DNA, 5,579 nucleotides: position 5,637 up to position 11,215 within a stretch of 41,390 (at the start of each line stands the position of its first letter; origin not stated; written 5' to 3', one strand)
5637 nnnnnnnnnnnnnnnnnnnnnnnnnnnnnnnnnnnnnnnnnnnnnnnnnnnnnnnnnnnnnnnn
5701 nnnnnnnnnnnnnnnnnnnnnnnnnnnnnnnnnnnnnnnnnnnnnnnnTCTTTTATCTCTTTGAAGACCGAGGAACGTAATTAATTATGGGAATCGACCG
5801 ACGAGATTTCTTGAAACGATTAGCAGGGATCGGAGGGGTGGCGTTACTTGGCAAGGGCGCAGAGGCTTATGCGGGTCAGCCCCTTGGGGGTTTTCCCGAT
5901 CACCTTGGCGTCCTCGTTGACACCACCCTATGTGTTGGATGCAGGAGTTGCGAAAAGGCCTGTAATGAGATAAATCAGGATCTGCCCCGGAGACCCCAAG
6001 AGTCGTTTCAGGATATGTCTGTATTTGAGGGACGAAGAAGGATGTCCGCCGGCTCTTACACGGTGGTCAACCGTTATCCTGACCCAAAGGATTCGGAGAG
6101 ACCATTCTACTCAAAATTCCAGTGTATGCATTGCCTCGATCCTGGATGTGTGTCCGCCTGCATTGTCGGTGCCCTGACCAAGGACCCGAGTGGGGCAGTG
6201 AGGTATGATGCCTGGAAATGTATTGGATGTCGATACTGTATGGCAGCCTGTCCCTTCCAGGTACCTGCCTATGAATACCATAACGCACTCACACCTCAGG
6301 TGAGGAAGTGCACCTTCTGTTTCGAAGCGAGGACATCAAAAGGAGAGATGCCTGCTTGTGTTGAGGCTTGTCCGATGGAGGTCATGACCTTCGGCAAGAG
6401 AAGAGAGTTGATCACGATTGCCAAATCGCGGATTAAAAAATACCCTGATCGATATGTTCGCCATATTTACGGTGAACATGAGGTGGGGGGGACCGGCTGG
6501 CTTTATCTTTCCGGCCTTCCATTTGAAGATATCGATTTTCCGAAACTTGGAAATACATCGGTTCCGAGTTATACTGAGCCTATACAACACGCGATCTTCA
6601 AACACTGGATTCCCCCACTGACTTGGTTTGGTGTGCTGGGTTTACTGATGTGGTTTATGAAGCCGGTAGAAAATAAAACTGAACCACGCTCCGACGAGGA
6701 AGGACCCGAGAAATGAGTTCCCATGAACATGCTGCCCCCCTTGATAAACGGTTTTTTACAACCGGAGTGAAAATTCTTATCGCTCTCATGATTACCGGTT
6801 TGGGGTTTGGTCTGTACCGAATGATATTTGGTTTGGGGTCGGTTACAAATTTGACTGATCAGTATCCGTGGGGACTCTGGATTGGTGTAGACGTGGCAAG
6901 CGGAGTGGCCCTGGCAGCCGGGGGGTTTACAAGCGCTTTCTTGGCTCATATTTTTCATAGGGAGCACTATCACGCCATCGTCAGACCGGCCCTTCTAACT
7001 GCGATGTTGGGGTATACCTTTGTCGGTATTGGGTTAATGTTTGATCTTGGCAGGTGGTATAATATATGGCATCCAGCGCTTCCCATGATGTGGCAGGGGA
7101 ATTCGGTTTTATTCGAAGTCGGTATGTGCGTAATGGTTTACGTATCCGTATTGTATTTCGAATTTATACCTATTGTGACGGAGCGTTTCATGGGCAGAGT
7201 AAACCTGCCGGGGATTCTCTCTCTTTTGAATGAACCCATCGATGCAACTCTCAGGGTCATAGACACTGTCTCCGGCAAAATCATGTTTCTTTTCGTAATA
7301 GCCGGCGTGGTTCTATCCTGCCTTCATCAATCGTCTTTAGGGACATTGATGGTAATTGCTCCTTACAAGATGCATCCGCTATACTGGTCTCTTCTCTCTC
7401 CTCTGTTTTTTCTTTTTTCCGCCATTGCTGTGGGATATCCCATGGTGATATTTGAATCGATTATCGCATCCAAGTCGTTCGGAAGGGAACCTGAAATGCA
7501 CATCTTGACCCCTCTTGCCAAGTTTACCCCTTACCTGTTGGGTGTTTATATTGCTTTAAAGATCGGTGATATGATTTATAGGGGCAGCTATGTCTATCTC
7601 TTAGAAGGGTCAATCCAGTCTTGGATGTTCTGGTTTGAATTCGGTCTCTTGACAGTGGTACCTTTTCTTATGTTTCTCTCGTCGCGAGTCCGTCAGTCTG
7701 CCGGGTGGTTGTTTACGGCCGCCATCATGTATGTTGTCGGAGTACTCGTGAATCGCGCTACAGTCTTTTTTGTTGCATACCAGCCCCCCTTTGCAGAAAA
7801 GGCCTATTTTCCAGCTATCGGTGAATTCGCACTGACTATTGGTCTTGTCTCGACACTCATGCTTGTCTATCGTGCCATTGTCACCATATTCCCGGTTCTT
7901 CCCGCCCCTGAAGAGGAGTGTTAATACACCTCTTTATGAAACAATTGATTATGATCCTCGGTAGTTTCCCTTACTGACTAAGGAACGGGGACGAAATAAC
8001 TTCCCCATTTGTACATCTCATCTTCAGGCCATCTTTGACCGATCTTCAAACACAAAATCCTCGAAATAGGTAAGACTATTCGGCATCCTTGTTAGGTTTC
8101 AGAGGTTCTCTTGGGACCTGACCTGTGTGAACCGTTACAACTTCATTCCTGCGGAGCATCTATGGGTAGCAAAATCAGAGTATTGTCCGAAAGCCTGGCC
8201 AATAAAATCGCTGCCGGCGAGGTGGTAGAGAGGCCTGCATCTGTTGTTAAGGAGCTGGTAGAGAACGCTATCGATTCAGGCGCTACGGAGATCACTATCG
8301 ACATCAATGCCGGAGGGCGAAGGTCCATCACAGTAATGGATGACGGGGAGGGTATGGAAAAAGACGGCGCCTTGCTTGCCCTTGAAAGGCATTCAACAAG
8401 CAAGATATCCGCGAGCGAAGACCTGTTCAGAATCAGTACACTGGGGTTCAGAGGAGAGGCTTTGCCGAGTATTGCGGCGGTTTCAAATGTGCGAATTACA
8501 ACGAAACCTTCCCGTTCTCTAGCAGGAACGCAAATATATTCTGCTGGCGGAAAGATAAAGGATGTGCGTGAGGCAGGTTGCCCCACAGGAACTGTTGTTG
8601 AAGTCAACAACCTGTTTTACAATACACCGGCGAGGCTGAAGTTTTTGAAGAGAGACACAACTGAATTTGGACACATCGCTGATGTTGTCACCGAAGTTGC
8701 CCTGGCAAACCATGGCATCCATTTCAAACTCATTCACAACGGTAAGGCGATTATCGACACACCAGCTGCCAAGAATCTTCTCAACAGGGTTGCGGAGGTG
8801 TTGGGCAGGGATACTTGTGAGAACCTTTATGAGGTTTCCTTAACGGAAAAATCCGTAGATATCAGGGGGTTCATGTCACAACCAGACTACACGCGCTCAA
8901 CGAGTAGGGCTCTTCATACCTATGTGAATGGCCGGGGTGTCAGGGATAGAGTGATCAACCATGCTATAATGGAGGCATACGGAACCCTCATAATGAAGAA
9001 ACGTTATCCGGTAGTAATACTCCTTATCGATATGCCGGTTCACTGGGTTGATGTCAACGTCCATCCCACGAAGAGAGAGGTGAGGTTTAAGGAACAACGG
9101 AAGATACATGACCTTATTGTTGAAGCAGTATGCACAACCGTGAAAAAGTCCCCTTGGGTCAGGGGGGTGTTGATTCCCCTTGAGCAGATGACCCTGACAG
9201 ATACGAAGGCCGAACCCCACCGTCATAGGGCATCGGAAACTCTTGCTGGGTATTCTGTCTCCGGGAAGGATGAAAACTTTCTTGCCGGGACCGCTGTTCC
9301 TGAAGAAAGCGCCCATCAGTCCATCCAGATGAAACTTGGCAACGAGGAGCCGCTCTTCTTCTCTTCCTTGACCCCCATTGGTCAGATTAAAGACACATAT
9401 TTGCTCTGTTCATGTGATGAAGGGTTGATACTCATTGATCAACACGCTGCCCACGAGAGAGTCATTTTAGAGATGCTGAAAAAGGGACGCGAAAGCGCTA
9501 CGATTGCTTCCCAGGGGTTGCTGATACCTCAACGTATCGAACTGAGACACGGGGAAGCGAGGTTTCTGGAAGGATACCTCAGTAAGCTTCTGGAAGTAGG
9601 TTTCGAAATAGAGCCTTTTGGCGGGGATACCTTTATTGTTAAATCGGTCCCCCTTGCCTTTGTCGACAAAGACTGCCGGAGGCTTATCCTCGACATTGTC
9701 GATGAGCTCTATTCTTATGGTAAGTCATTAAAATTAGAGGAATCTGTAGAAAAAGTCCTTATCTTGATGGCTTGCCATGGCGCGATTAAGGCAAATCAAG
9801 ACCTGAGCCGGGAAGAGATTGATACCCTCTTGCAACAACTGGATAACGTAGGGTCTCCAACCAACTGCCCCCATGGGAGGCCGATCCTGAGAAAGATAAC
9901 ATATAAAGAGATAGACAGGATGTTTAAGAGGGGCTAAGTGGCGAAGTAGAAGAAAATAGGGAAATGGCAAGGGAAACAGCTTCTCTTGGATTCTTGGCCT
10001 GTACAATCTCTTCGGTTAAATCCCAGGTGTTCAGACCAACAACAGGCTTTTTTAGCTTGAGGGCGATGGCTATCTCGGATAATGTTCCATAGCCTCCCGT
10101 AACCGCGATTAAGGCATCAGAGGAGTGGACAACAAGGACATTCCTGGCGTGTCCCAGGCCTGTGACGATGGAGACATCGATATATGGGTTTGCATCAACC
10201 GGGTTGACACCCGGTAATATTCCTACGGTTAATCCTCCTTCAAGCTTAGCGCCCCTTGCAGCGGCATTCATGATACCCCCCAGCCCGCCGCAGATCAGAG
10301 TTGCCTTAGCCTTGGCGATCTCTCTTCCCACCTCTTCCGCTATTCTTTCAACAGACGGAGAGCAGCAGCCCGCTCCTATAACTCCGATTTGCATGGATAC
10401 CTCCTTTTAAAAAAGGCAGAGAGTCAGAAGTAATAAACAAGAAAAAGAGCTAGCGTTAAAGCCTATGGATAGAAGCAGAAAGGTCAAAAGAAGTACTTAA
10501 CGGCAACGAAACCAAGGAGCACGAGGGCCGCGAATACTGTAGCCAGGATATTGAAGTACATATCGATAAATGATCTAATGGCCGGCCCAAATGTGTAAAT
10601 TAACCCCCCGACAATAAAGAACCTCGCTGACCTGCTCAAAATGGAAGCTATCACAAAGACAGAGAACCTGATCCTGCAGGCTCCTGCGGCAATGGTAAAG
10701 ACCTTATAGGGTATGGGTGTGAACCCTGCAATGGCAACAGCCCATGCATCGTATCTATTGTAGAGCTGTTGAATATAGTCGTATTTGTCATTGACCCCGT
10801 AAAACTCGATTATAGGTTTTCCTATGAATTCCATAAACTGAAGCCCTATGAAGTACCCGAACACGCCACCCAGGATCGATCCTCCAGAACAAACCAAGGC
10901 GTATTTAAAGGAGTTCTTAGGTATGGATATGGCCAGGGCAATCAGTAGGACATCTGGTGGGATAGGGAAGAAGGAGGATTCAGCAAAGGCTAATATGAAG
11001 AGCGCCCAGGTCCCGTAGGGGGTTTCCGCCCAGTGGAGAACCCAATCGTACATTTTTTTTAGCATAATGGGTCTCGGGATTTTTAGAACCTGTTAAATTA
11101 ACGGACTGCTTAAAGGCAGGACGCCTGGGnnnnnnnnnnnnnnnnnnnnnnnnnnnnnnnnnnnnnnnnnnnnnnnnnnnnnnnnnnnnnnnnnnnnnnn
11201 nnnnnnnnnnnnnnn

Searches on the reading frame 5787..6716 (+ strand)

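Call 13: search_protein_families(library=pfam, proteins=[window:5787-6716:+])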
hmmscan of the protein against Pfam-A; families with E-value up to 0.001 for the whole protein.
window:5787-6716:+ (309 aa): 8 families
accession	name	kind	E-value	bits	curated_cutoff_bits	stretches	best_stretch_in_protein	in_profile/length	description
PF13247.11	Fer4_11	-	2.8e-20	72.8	26.2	1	108-205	5-100/100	4Fe-4S dicluster domain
PF13237.11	Fer4_10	-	4e-13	49.5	25.5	2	138-196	2-53/53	4Fe-4S dicluster domain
PF13187.11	Fer4_9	-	1.5e-12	47.7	27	2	144-199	1-51/52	4Fe-4S dicluster domain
PF12838.12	Fer4_7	-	1.1e-11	45.4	27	1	112-159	1-52/52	4Fe-4S dicluster domain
PF12797.12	Fer4_2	-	4.5e-09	36.1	24.5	2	137-157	2-22/22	4Fe-4S binding domain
PF12837.12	Fer4_6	-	3e-07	30.5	25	1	138-160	2-24/24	4Fe-4S binding domain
PF00037.32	Fer4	-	2.9e-05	24.1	21.1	1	144-158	7-21/24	4Fe-4S binding domain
PF14697.11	Fer4_21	-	3.2e-05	24.4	35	1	112-157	7-53/59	4Fe-4S dicluster domain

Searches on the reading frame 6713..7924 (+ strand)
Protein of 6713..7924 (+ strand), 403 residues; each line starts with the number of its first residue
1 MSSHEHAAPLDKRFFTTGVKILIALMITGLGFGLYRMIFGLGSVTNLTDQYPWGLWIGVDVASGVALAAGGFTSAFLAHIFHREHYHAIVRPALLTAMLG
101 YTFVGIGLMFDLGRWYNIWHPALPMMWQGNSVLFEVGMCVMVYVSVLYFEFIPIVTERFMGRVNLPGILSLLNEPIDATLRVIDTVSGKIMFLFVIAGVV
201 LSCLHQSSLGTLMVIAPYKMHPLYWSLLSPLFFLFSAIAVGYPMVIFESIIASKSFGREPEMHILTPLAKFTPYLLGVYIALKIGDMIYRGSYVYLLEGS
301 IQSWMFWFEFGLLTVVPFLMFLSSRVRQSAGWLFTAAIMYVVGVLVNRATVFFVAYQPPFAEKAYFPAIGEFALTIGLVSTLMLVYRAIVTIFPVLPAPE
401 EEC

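Call 13: search_protein_families(library=pfam, proteins=[window:6713-7924:+])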
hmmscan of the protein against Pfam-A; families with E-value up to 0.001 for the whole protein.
window:6713-7924:+ (403 aa): 1 family
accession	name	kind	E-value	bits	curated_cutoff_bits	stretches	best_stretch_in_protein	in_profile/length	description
PF03916.19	NrfD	-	3.7e-19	69.9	25.8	1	44-356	2-309/313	Polysulphide reductase, NrfD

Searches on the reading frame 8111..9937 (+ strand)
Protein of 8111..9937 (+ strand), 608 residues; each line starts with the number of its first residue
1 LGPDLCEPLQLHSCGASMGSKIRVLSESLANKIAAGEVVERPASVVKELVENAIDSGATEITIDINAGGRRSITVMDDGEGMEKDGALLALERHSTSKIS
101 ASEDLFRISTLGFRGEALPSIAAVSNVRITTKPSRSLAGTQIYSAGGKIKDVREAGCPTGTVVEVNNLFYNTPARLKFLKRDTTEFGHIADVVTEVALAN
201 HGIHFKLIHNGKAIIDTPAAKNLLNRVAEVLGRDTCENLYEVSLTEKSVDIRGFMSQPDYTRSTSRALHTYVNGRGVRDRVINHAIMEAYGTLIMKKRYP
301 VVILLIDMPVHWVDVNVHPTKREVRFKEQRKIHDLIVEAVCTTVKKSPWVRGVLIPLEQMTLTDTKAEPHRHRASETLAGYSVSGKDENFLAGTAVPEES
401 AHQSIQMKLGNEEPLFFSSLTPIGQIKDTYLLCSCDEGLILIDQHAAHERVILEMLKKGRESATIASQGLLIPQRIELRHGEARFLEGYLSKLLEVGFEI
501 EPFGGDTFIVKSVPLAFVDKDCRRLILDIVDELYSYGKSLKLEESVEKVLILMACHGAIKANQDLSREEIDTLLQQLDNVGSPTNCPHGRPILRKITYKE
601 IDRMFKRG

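Call 13: search_protein_families(library=pfam, proteins=[window:8111-9937:+])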
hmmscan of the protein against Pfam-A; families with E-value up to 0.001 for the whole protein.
window:8111-9937:+ (608 aa): 4 families
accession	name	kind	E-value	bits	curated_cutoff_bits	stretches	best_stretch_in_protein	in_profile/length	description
PF08676.16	MutL_C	-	2.9e-42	144.2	25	1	423-565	1-142/142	MutL C terminal dimerisation domain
PF01119.25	DNA_mis_repair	-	3e-37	127.3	26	1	228-342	2-116/119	DNA mismatch repair protein, C-terminal domain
PF13589.12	HATPase_c_3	-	1.5e-10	41.7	25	1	43-134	4-95/137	Histidine kinase-, DNA gyrase B-, and HSP90-like ATPase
PF02518.31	HATPase_c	-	2.8e-07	31.4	26.4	1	40-96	4-63/111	Histidine kinase-, DNA gyrase B-, and HSP90-like ATPase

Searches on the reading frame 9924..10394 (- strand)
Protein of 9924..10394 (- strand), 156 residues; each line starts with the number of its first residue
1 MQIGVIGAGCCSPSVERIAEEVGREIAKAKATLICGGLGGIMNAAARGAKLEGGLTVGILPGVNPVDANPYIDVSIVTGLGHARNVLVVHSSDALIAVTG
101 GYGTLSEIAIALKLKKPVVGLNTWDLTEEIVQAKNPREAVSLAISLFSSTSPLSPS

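Call 13: search_protein_families(library=pfam, proteins=[window:9924-10394:-])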
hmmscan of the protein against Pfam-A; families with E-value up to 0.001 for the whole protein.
window:9924-10394:- (156 aa): 3 families
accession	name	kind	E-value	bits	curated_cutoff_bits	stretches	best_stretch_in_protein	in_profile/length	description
PF18306.6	LDcluster4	-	1.3e-45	155.1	26.3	1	1-138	2-138/151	SLOG cluster4 family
PF03641.19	Lysine_decarbox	-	2e-07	31.7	27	1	42-114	1-75/131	Possible lysine decarboxylase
PF02481.21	DNA_processg_A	-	7.5e-06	25.7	29.6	1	2-61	46-105/212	DNA recombination-mediator protein A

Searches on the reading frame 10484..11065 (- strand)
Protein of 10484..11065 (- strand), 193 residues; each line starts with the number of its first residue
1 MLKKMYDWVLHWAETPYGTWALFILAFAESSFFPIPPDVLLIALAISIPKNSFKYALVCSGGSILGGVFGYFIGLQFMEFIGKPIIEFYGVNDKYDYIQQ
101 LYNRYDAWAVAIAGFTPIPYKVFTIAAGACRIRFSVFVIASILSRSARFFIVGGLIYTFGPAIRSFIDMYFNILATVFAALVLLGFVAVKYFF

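Call 13: search_protein_families(library=pfam, proteins=[window:10484-11065:-])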
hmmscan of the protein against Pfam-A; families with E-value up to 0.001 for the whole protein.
window:10484-11065:- (193 aa): 1 family
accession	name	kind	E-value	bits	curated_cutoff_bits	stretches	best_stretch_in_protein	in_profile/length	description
PF09335.16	VTT_dom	-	1.4e-13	51.8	33.9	1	35-156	1-121/123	VTT domain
